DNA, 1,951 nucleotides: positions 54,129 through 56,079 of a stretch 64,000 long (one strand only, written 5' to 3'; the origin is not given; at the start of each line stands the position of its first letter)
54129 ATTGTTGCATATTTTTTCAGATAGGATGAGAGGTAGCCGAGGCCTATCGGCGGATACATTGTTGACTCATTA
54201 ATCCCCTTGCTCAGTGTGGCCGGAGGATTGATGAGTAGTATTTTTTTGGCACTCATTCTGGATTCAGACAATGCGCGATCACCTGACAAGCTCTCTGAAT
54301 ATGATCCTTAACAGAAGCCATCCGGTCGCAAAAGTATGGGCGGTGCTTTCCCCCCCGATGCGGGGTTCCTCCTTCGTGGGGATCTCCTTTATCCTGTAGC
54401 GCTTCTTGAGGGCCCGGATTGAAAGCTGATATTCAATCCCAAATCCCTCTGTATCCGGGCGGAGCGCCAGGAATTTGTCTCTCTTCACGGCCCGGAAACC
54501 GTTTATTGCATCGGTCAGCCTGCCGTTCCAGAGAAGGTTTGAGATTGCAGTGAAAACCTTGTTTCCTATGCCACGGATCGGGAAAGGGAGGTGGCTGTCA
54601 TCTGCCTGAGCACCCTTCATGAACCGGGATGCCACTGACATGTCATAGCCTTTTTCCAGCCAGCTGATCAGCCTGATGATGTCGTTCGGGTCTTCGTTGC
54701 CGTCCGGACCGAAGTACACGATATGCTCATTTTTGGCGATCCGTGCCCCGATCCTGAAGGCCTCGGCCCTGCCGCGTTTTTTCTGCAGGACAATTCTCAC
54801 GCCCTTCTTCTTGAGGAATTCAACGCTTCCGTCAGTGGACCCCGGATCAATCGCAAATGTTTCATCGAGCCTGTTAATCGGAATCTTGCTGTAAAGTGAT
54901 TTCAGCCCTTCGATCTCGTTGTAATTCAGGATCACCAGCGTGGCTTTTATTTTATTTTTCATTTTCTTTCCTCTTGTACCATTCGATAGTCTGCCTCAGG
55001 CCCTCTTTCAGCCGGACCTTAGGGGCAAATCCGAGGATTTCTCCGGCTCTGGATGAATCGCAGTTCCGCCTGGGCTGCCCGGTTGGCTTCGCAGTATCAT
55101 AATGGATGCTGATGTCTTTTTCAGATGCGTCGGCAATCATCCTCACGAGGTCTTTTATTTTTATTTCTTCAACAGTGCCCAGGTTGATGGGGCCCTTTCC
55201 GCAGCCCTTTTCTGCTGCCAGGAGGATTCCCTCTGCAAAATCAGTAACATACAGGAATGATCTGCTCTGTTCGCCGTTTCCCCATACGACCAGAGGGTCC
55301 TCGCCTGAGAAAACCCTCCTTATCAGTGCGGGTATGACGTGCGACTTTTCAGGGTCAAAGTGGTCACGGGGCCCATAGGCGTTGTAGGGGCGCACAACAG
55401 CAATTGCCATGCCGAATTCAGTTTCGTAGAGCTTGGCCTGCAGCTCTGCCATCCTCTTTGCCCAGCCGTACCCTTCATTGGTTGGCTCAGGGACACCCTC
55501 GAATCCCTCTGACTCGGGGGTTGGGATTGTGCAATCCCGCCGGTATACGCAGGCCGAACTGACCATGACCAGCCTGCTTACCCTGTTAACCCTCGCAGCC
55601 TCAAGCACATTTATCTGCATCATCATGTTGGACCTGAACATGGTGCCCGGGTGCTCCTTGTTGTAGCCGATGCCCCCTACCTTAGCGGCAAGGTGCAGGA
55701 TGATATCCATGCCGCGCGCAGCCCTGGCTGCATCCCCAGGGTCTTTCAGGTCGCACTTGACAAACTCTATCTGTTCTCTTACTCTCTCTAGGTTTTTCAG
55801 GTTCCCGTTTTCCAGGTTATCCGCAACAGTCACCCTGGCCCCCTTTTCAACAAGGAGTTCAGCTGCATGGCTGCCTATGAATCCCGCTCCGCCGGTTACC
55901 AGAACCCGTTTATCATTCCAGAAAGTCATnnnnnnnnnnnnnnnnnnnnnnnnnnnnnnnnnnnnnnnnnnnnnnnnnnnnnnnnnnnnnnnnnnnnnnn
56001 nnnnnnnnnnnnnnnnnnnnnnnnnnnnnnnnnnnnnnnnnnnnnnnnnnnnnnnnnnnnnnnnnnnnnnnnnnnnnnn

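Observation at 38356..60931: Predicted product is an unusually decorated deoxy/amino sugar: two E1/ColD-like 3-dehydratases with Fe-S-like Cys motifs, carbamoyltransferase and five class-B rSAMs alongside ugd/UXS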

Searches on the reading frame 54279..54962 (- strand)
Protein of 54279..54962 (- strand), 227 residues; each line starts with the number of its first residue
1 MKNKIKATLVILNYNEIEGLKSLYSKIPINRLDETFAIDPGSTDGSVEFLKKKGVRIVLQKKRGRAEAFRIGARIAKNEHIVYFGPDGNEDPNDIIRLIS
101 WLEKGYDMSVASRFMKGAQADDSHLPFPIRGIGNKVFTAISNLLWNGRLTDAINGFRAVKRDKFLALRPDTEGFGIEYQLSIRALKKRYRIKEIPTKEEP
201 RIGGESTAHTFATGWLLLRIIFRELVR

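Call 5: search_protein_families(library=pfam, proteins=[window:54279-54962:-])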
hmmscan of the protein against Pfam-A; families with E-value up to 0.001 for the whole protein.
window:54279-54962:- (227 aa): 1 family
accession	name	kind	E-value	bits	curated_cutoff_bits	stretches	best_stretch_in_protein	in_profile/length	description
PF00535.33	Glycos_transf_2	-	1.2e-14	55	23.3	1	9-164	2-164/168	Glycosyl transferase family 2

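Call 57: search_protein_families(library=ncbifam, proteins=[window:54279-54962:-], max_evalue=1e-8)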
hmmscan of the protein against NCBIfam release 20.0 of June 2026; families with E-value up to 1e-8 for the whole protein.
window:54279-54962:- (227 aa): 3 families
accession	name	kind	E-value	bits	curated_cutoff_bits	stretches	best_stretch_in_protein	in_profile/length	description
TIGR04182.1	glyco_TIGR04182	equivalog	4.8e-26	91.8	325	1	8-223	3-216/293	S-layer glycoprotein N-glycosyltransferase AglJ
NF041391.1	DPhHxTase_Halo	equivalog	1.9e-16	59.7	375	1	14-219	4-203/213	dolichyl-phosphate hexose transferase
NF058614.1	PPMAGASynPpgS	equivalog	2.2e-09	37.1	370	1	9-195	4-193/226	polyprenyl-phospho-N-acetylgalactosaminyl synthase PpgS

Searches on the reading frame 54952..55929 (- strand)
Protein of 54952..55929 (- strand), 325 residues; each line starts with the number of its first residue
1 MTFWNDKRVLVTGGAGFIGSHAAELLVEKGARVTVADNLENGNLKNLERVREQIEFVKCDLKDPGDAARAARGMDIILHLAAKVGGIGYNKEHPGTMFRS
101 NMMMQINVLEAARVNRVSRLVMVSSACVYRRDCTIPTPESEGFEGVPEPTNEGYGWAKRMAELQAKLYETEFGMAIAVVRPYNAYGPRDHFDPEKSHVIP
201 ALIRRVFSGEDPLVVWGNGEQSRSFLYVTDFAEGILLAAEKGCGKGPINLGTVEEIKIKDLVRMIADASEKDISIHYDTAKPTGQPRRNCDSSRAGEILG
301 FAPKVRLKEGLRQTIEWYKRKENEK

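Call 5: search_protein_families(library=pfam, proteins=[window:54952-55929:-])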
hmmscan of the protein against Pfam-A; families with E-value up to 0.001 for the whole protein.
window:54952-55929:- (325 aa): 10 families
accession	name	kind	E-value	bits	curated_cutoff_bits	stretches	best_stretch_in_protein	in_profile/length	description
PF01370.27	Epimerase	-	9e-62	209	20.9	1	9-251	1-240/240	NAD dependent epimerase/dehydratase family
PF16363.11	GDP_Man_Dehyd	-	2.5e-43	149.2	27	1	10-314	1-332/332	GDP-mannose 4,6 dehydratase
PF01073.25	3Beta_HSD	-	7.9e-18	64.9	22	1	10-240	1-230/280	3-beta hydroxysteroid dehydrogenase/isomerase family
PF13460.12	NAD_binding_10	-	9.7e-13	48.8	27.2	1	13-131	1-104/184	NAD(P)H-binding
PF02719.21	Polysacc_synt_2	-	5.7e-10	39.3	20.2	1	9-125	1-128/293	Polysaccharide biosynthesis protein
PF07993.18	NAD_binding_4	-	2e-09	37.5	20.1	1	34-186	41-209/258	Male sterility protein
PF00106.31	adh_short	-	2.2e-07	31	26.6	1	7-72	1-69/195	short chain dehydrogenase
PF08659.16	KR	-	4.7e-05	23.8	22.6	1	9-72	3-73/180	KR domain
PF03435.24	Sacchrp_dh_NADP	-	0.00019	22.2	25.1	1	14-83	5-78/129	Saccharopine dehydrogenase NADP binding domain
PF13561.12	adh_short_C2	-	0.00059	19.9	27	0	18-72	8-63/236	Enoyl-(Acyl carrier protein) reductase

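Call 8: search_protein_families(library=ncbifam, proteins=[window:54952-55929:-])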
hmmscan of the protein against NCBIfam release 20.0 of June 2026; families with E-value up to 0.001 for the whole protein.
window:54952-55929:- (325 aa): 71 families (the best 25 are shown)
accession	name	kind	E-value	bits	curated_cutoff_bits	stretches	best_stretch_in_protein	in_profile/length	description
NF047922.1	GDPFucSynFcl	equivalog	7.1e-59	199.8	500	1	6-323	2-306/308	GDP-L-fucose synthase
TIGR04180.1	EDH_00030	hypoth_equivalog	9.7e-45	152.9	475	1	9-305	1-296/297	NAD-dependent 4,6-dehydratase LegB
TIGR01181.1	dTDP_gluc_dehyt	equivalog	5.2e-42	144.1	365.1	1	8-322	1-315/321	dTDP-glucose 4,6-dehydratase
TIGR01179.1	galE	equivalog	4.5e-38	130.9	262.3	1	8-323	1-330/332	UDP-glucose 4-epimerase GalE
TIGR02197.1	heptose_epim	equivalog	2.1e-25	89.5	274.6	1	9-320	1-315/316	ADP-glyceromanno-heptose 6-epimerase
TIGR03466.1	HpnA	hypoth_equivalog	4.5e-25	88.2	367.65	1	8-269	2-246/327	hopanoid-associated sugar epimerase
NF007582.0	PRK10217.1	equivalog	9e-25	87.5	698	1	7-322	2-335/355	dTDP-glucose 4,6-dehydratase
NF011728.1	PRK15181.1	equivalog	5.4e-24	84.8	760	1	6-321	15-340/348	Vi polysaccharide biosynthesis UDP-N-acetylglucosaminuronic acid C-4 epimerase TviC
TIGR02622.1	CDP_4_6_dhtase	equivalog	1.5e-22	80.2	278.45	1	3-321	1-333/352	CDP-glucose 4,6-dehydratase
NF042422.1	oxyalk_red_OleD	equivalog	5.6e-22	78.5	580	1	8-235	2-211/329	2-alkyl-3-oxoalkanoate reductase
NF007956.0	PRK10675.1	subfamily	6.8e-22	78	394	1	8-321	2-332/338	UDP-glucose 4-epimerase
NF007490.0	PRK10084.1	subfamily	2.6e-21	76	649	1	8-321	2-337/361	dTDP-glucose 4,6-dehydratase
NF042423.1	oxyalk_red_Shew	equivalog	1.3e-15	57.3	580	1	7-241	9-223/331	2-alkyl-3-oxoalkanoate reductase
NF008872.0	PRK11908.1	equivalog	1.4e-13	50.6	294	1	7-270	2-272/349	bifunctional UDP-4-keto-pentose/UDP-xylose synthase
NF008360.0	PRK11150.1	equivalog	8.5e-13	48.2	452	1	9-261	2-246/310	ADP-glyceromanno-heptose 6-epimerase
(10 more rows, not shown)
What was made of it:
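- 54952..55929 (-): Fcl/GME-like SDR ('SSACVY' catalytic-Cys motif). Predicted 5-epimerase/4-reductase acting after the dehydrase (ColC analogue). NCBIfam Fcl 200 bits, below cut-off (call 8).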

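Call 27: search_solved_structures(query=window:54952-55929:-, max_evalue=1e-20)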
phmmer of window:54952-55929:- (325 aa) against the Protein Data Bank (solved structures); distinct sequences matched with E-value up to 1e-20: 66 (the best 60 are shown).
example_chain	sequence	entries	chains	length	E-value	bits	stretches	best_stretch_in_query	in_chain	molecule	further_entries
7ll6_A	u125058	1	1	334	5.4e-48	167.2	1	71-315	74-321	GDP-L-fucose synthase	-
8du0_A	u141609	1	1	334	2.7e-47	165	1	71-315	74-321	GDP-L-fucose synthase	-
2c59_A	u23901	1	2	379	3.2e-46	161.4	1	7-321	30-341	GDP-MANNOSE-3', 5'-EPIMERASE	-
2c5e_A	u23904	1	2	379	4.1e-46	161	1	7-321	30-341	GDP-MANNOSE-3', 5'-EPIMERASE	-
2c54_A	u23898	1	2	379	7.6e-46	160.2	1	7-321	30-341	GDP-MANNOSE-3', 5'-EPIMERASE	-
8sg0_A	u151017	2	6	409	9.1e-46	159.9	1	7-321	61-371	GDP-mannose 3,5-epimerase | GDP-mannose 3,5 epimerase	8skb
2c5a_A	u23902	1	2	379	1.1e-45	159.6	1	7-321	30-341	GDP-MANNOSE-3', 5'-EPIMERASE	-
6dnt_A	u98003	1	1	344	1.2e-43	152.9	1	5-318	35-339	NAD-dependent epimerase/dehydratase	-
1bws_A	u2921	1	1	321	3.1e-42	148.3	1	42-321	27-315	PROTEIN (GDP-4-KETO-6-DEOXY-D-MANNOSE EPIMERASE/REDUCTASE)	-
1bsv_A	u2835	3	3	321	1.1e-41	146.5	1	42-321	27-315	PROTEIN (GDP-FUCOSE SYNTHETASE) | GDP-FUCOSE SYNTHETASE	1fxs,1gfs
1e6u_A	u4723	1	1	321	1.4e-41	146.2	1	42-321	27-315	GDP-FUCOSE SYNTHETASE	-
1e7s_A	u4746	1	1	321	2.2e-41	145.5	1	42-321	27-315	GDP-FUCOSE SYNTHETASE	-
1e7q_A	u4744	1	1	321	3.1e-41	145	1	42-321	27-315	GDP-FUCOSE SYNTHETASE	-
1e7r_A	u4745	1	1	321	2e-40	142.4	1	42-321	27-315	GDP-FUCOSE SYNTHETASE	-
4zrm_A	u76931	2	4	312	6.2e-38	134.2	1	8-320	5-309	UDP-glucose 4-epimerase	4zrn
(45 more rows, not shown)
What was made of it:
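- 54952..55929 (-): Best PDB hits GDP-L-fucose synthase 167 bits and GDP-mannose 3,5-epimerase 161 bits (call 27).
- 54952's best hits are GDP-fucose synthase and GDP-mannose 3,5-epimerase (call 27).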
